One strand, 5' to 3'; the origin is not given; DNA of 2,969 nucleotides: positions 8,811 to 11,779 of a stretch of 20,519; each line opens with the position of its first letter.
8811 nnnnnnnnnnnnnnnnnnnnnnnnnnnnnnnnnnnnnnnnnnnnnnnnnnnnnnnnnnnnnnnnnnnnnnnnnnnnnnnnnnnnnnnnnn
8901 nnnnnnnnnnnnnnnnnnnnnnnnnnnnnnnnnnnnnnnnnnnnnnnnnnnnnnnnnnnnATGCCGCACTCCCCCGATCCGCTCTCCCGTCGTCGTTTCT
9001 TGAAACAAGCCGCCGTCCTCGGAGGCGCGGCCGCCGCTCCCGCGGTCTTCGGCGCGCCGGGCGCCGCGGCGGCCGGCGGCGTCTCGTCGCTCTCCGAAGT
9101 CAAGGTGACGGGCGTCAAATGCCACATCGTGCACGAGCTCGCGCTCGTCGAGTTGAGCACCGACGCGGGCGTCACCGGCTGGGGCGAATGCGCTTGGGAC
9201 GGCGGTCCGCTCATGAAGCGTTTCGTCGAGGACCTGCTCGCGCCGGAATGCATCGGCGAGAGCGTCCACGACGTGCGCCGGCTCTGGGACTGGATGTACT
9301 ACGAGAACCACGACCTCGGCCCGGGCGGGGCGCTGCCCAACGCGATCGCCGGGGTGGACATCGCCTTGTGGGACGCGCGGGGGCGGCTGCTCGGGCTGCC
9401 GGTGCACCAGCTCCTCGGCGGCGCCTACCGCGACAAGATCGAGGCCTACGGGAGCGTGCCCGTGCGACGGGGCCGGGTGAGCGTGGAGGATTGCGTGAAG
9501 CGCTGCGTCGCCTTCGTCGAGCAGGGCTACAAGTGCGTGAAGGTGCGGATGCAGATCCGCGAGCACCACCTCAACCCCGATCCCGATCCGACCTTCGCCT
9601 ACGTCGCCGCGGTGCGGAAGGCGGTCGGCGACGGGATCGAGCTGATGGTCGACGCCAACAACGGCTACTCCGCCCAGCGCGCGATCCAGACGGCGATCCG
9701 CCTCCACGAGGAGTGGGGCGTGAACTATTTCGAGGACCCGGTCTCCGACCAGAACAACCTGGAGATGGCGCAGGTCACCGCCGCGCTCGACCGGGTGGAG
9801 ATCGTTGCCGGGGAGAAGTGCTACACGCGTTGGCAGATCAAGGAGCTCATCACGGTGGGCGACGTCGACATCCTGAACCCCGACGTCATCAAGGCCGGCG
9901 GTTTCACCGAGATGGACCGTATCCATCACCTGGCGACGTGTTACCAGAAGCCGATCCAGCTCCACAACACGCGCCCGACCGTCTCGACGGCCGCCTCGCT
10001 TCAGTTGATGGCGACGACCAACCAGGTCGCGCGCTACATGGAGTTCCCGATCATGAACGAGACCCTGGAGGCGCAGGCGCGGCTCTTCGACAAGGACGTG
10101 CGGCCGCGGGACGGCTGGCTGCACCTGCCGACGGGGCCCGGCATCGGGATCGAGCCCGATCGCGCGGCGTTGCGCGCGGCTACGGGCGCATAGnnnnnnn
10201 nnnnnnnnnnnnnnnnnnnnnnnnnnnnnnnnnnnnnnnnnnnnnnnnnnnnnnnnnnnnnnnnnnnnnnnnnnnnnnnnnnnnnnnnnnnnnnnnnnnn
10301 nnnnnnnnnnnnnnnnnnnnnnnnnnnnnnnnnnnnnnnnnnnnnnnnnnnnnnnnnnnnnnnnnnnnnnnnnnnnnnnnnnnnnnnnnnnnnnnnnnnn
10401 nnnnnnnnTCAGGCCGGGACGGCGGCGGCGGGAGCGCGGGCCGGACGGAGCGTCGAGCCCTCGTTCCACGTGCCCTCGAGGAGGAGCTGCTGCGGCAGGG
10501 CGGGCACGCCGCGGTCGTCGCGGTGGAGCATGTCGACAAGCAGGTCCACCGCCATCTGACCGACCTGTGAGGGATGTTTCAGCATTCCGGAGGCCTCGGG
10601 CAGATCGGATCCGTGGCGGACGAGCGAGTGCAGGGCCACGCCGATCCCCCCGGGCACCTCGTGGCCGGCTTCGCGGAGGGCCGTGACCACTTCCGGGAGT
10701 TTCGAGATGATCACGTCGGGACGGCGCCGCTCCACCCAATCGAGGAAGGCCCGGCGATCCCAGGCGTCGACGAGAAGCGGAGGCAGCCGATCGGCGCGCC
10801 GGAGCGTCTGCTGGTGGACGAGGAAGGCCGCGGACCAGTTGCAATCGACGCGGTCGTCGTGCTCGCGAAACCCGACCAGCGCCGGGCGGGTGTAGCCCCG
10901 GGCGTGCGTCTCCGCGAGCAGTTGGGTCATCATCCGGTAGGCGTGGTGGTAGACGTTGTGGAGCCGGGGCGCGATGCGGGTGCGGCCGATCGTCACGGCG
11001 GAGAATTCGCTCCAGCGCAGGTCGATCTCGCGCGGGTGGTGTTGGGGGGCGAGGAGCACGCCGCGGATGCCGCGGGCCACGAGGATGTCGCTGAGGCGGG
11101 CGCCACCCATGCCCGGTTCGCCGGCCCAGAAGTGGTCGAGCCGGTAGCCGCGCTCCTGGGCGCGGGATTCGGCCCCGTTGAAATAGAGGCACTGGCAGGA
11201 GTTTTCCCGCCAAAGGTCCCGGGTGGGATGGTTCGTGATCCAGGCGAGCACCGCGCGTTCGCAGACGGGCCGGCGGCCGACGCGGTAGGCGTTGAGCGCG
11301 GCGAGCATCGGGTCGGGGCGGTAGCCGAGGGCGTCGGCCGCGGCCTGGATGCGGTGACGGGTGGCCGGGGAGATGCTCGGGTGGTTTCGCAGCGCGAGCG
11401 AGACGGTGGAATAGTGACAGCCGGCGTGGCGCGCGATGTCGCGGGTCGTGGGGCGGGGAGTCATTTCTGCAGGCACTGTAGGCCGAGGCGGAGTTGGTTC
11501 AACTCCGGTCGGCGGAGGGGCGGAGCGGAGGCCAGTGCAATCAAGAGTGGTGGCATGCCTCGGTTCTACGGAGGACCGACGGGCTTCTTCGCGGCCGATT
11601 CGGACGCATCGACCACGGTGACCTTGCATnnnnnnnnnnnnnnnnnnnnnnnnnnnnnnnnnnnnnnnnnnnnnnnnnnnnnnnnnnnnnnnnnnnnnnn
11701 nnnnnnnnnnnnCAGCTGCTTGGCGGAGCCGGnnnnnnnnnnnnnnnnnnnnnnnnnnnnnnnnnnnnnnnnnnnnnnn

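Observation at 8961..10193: Enolase-superfamily (MR/MLE) enzyme carrying a canonical Tat signal peptide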

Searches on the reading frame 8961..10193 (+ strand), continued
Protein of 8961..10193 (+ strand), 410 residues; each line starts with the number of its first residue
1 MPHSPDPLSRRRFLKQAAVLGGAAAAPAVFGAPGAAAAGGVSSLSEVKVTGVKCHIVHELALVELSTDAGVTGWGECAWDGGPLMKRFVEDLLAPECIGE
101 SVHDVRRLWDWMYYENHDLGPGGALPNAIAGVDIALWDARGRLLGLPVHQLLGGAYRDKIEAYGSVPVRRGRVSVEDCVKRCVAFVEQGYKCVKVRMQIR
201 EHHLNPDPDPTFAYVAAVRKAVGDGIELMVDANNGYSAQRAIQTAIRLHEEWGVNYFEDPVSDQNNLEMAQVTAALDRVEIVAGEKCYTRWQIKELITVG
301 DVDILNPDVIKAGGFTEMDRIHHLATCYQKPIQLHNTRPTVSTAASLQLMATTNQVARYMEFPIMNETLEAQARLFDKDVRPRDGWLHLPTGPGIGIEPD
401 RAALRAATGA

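Call 61: find_homologous_proteins(query=L003:8125-9378:+, max_evalue=1e-10)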
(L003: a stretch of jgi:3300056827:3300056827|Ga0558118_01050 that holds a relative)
Query L003:8125-9378:+ (417 aa): 2172 proteins with E <= 1e-10 among 8000 candidates; the best 120 are listed.
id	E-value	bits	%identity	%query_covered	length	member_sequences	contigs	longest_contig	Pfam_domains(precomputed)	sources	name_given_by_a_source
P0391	4.9e-283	956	100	100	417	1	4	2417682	PF13378.13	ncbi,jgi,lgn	jgi:L-alanine-DL-glutamate epimerase-like enolase superfamily enzyme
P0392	1.9e-226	770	81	100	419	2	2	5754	PF13378.13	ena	-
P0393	6.8e-221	752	83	92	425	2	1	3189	PF13378.13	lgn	-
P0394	1.5e-219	747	82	94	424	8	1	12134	PF13378.13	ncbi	-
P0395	1.8e-219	747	80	100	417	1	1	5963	PF13378.13,PF02746.22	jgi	jgi:L-alanine-DL-glutamate epimerase-like enolase superfamily enzyme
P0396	1.9e-214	730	78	100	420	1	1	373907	PF13378.13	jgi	jgi:L-alanine-DL-glutamate epimerase-like enolase superfamily enzyme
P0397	4.9e-214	729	78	100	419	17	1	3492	PF13378.13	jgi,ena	jgi:L-alanine-DL-glutamate epimerase-like enolase superfamily enzyme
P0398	5.9e-206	702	76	100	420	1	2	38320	PF13378.13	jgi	jgi:L-alanine-DL-glutamate epimerase-like enolase superfamily enzyme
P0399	7.3e-201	686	77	93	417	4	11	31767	PF13378.13,PF02746.22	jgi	jgi:L-alanine-DL-glutamate epimerase-like enolase superfamily enzyme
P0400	3.6e-195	667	74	93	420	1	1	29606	PF13378.13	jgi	jgi:L-alanine-DL-glutamate epimerase-like enolase superfamily enzyme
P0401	1.0e-194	665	70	100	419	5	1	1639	PF13378.13,PF02746.22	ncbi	-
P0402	7.4e-194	663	71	100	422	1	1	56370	PF13378.13,PF02746.22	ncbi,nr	ncbi:MAG: mandelate racemase/muconate lactonizing enzyme family protein [Opitutaceae bacterium]|nr:m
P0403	5.9e-193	660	72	94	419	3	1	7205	PF13378.13,PF02746.22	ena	-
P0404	1.6e-192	658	71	100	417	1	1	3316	PF13378.13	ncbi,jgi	jgi:L-alanine-DL-glutamate epimerase-like enolase superfamily enzyme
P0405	1.5e-190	652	72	95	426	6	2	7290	PF13378.13,PF02746.22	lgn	-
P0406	3.7e-186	637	69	100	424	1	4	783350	PF13378.13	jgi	-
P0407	2.9e-184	631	68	100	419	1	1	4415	PF13378.13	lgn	-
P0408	1.0e-183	629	69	100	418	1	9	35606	PF13378.13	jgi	jgi:L-alanine-DL-glutamate epimerase-like enolase superfamily enzyme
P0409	1.4e-182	625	66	100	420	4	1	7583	PF13378.13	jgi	jgi:L-alanine-DL-glutamate epimerase-like enolase superfamily enzyme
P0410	4.9e-182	624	67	100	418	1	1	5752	PF13378.13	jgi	jgi:L-alanine-DL-glutamate epimerase-like enolase superfamily enzyme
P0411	3.4e-181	621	68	100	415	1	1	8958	PF13378.13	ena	-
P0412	3.9e-179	614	66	100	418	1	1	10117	PF13378.13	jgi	-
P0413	7.7e-178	610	71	89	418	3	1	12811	PF13378.13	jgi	jgi:L-alanine-DL-glutamate epimerase-like enolase superfamily enzyme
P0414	2.0e-176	605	66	99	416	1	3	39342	PF13378.13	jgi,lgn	jgi:L-alanine-DL-glutamate epimerase-like enolase superfamily enzyme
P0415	5.3e-175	600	83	76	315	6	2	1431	PF13378.13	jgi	jgi:L-alanine-DL-glutamate epimerase-like enolase superfamily enzyme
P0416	4.1e-165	568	64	100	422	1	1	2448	PF13378.13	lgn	-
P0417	6.6e-148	511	58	100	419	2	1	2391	PF13378.13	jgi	jgi:L-alanine-DL-glutamate epimerase-like enolase superfamily enzyme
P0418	7.5e-140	485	55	92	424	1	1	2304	PF13378.13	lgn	-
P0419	1.0e-138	481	55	92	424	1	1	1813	PF13378.13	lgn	-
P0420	2.6e-136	473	55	92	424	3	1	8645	PF13378.13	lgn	-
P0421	4.9e-135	469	53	100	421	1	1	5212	PF13378.13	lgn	-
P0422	5.7e-135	469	53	100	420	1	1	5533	PF13378.13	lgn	-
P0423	4.6e-134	466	52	100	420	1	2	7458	PF13378.13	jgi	jgi:L-alanine-DL-glutamate epimerase-like enolase superfamily enzyme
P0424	1.3e-133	464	53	95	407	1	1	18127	PF13378.13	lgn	-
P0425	3.2e-131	456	50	100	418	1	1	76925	PF13378.13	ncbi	-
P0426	4.9e-131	456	53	92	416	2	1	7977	PF13378.13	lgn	-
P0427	3.2e-130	453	50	100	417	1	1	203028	PF13378.13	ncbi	-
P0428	6.2e-130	452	50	100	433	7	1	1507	PF13378.13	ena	-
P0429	1.1e-127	445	49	100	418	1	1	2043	PF13378.13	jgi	jgi:L-alanine-DL-glutamate epimerase-like enolase superfamily enzyme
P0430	1.2e-127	445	49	100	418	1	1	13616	PF13378.13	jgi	-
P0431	6.9e-126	439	50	100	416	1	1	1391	PF13378.13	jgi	jgi:L-alanine-DL-glutamate epimerase-like enolase superfamily enzyme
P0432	1.5e-124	434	48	100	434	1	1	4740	PF13378.13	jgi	jgi:L-alanine-DL-glutamate epimerase-like enolase superfamily enzyme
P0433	1.0e-123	432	52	91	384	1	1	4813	PF13378.13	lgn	-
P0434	4.2e-122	426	47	100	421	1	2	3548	PF13378.13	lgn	-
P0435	2.2e-121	424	50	92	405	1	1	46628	PF13378.13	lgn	-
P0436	2.8e-121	423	47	99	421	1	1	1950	PF13378.13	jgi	jgi:L-alanine-DL-glutamate epimerase-like enolase superfamily enzyme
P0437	3.0e-121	423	45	100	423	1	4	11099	PF13378.13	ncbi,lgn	-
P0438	2.1e-120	421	47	100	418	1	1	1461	PF13378.13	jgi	jgi:L-alanine-DL-glutamate epimerase-like enolase superfamily enzyme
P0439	2.5e-120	420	50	92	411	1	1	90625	PF13378.13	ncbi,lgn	-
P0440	2.5e-120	420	47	100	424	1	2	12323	PF13378.13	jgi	jgi:L-alanine-DL-glutamate epimerase-like enolase superfamily enzyme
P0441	5.1e-120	419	46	99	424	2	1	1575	PF13378.13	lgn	-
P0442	5.7e-120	419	45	100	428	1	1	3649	PF13378.13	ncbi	-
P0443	1.3e-119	418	45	100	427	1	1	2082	PF13378.13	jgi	jgi:L-alanine-DL-glutamate epimerase-like enolase superfamily enzyme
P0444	1.7e-119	418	47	100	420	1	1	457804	PF13378.13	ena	-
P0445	1.9e-119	417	47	100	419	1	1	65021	PF13378.13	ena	-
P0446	2.4e-119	417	46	100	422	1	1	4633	PF13378.13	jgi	-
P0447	2.4e-119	417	47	100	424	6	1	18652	PF13378.13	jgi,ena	-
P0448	2.4e-119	417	51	92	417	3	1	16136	PF13378.13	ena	-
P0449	3.1e-119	417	47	95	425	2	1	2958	PF13378.13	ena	-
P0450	4.5e-119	416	45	100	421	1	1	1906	PF13378.13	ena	-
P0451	4.8e-119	416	46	100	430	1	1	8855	PF13378.13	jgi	jgi:L-alanine-DL-glutamate epimerase-like enolase superfamily enzyme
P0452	5.9e-119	416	48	100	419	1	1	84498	PF13378.13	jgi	-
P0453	7.6e-119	415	47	100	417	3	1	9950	PF13378.13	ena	-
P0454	1.3e-118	415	46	100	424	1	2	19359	PF13378.13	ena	-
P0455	1.6e-118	414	51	91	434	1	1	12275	PF13378.13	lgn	-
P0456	1.7e-118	414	46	100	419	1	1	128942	PF13378.13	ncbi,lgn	-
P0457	1.8e-118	414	46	100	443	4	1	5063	PF13378.13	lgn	-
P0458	1.8e-118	414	47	100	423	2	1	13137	PF13378.13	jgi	-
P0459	1.8e-118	414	48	99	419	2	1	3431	PF13378.13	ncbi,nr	ncbi:MAG: mandelate racemase/muconate lactonizing enzyme family protein [Planctomycetes bacterium]|n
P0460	2.0e-118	414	45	100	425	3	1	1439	PF13378.13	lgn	-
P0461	3.2e-118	413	47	100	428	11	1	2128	PF13378.13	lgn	-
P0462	4.9e-118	413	45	100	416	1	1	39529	PF13378.13,PF02746.22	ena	-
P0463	5.5e-118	413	46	100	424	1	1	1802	PF13378.13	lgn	-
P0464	7.9e-118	412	49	100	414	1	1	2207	PF13378.13,PF02746.22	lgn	-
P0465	8.5e-118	412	46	100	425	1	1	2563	PF13378.13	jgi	jgi:L-alanine-DL-glutamate epimerase-like enolase superfamily enzyme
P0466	1.0e-117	412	49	100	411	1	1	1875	PF13378.13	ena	-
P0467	1.1e-117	412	51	95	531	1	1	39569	PF13378.13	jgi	jgi:L-alanine-DL-glutamate epimerase-like enolase superfamily enzyme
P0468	1.7e-117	411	46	100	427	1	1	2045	PF13378.13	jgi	jgi:L-alanine-DL-glutamate epimerase-like enolase superfamily enzyme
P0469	1.8e-117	411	45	100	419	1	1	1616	PF13378.13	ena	-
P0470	2.3e-117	411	46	100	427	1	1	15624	PF13378.13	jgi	jgi:L-alanine-DL-glutamate epimerase-like enolase superfamily enzyme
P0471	2.5e-117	410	46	99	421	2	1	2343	PF13378.13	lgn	-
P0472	2.8e-117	410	46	100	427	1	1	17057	PF13378.13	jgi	jgi:L-alanine-DL-glutamate epimerase-like enolase superfamily enzyme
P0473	2.9e-117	410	49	100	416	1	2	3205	PF13378.13,PF02746.22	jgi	jgi:L-alanine-DL-glutamate epimerase-like enolase superfamily enzyme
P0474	3.0e-117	410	46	100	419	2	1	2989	PF13378.13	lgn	-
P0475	3.5e-117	410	46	99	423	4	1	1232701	PF13378.13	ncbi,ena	-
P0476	4.2e-117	410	46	100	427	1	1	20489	PF13378.13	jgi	jgi:L-alanine-DL-glutamate epimerase-like enolase superfamily enzyme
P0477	4.6e-117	410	56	77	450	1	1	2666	PF13378.13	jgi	-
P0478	5.2e-117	409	46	100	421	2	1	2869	PF13378.13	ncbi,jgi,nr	ncbi:MAG TPA: mandelate racemase/muconate lactonizing enzyme family protein [Bacteroides sp.]|nr:man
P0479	5.2e-117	409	46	99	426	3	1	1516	PF13378.13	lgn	-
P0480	5.7e-117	409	46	100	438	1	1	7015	PF13378.13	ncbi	-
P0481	7.2e-117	409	50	100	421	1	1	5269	PF13378.13,PF02746.22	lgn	-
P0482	7.2e-117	409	44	100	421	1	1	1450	PF13378.13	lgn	-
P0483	9.4e-117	409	46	100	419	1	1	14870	PF13378.13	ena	-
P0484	9.8e-117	409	45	99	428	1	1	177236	PF13378.13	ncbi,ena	-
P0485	1.0e-116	408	46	100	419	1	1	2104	PF13378.13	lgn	-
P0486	1.4e-116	408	49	99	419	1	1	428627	PF13378.13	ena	-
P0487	1.4e-116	408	48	94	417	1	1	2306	PF13378.13,PF02746.22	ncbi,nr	ncbi:MAG TPA: mandelate racemase/muconate lactonizing enzyme family protein, partial [Vicinamibacter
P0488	1.8e-116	408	48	93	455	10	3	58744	PF13378.13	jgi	jgi:L-alanine-DL-glutamate epimerase-like enolase superfamily enzyme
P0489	2.0e-116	407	47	99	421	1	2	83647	PF13378.13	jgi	jgi:L-alanine-DL-glutamate epimerase-like enolase superfamily enzyme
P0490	2.1e-116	407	45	100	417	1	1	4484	PF13378.13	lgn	-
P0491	2.2e-116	407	47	94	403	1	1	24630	PF13378.13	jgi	jgi:L-alanine-DL-glutamate epimerase-like enolase superfamily enzyme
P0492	3.2e-116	407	47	93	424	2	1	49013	PF13378.13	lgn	-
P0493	3.3e-116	407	49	92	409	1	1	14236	PF13378.13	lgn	-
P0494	3.8e-116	407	45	100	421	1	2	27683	PF13378.13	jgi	jgi:L-alanine-DL-glutamate epimerase-like enolase superfamily enzyme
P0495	4.2e-116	406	46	100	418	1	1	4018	PF13378.13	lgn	-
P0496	4.6e-116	406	45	100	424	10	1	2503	PF13378.13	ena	-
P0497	4.6e-116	406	46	100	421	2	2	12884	PF13378.13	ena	-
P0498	5.7e-116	406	48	100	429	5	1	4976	PF13378.13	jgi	jgi:L-alanine-DL-glutamate epimerase-like enolase superfamily enzyme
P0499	1.0e-115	405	45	100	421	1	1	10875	PF13378.13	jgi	jgi:L-alanine-DL-glutamate epimerase-like enolase superfamily enzyme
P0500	1.0e-115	405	49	99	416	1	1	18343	PF13378.13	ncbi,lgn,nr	ncbi:MAG: mandelate racemase/muconate lactonizing enzyme family protein [candidate division KSB1 bac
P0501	1.0e-115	405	45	100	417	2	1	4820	PF13378.13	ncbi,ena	-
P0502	1.1e-115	405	46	100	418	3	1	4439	PF13378.13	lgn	-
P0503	1.1e-115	405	46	100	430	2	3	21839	PF13378.13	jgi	jgi:L-alanine-DL-glutamate epimerase-like enolase superfamily enzyme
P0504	1.3e-115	405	47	99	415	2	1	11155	PF13378.13,PF02746.22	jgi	-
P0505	2.1e-115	404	47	92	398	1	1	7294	PF13378.13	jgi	jgi:L-alanine-DL-glutamate epimerase-like enolase superfamily enzyme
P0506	2.6e-115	404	48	92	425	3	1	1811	PF13378.13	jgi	jgi:L-alanine-DL-glutamate epimerase-like enolase superfamily enzyme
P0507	2.8e-115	404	45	100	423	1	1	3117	PF13378.13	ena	-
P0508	2.9e-115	404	47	100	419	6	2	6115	PF13378.13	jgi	jgi:L-alanine-DL-glutamate epimerase-like enolase superfamily enzyme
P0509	3.1e-115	404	47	100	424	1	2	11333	PF13378.13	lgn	-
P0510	3.3e-115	403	47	100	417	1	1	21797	PF13378.13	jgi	jgi:L-alanine-DL-glutamate epimerase-like enolase superfamily enzyme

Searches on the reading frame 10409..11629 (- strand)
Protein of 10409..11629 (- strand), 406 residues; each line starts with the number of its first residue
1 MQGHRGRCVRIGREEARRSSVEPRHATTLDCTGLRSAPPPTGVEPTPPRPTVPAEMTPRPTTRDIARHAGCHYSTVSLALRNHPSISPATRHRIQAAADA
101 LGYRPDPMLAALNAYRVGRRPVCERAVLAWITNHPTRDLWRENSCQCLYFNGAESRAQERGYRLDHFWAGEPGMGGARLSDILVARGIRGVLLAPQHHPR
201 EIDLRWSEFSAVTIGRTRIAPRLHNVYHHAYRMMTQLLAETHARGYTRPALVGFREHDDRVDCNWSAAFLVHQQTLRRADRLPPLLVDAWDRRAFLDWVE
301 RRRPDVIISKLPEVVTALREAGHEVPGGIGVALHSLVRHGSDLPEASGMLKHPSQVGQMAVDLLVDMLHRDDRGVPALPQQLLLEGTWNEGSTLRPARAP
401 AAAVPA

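Call 7: search_protein_families(library=pfam, proteins=[window:10409-11629:-], max_evalue=0.001)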
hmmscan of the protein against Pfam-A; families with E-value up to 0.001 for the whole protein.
window:10409-11629:- (406 aa): 2 families
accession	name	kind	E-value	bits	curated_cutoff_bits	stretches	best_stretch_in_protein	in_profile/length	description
PF00356.27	LacI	-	1.7e-12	47.3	27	1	63-106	3-46/46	Bacterial regulatory proteins, lacI family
PF13377.12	Peripla_BP_3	-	0.00023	21.7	26.5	0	242-384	5-157/167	Periplasmic binding protein-like domain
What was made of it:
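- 10409..11464 (-): LacI-family regulator. Pfam LacI (call 7).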
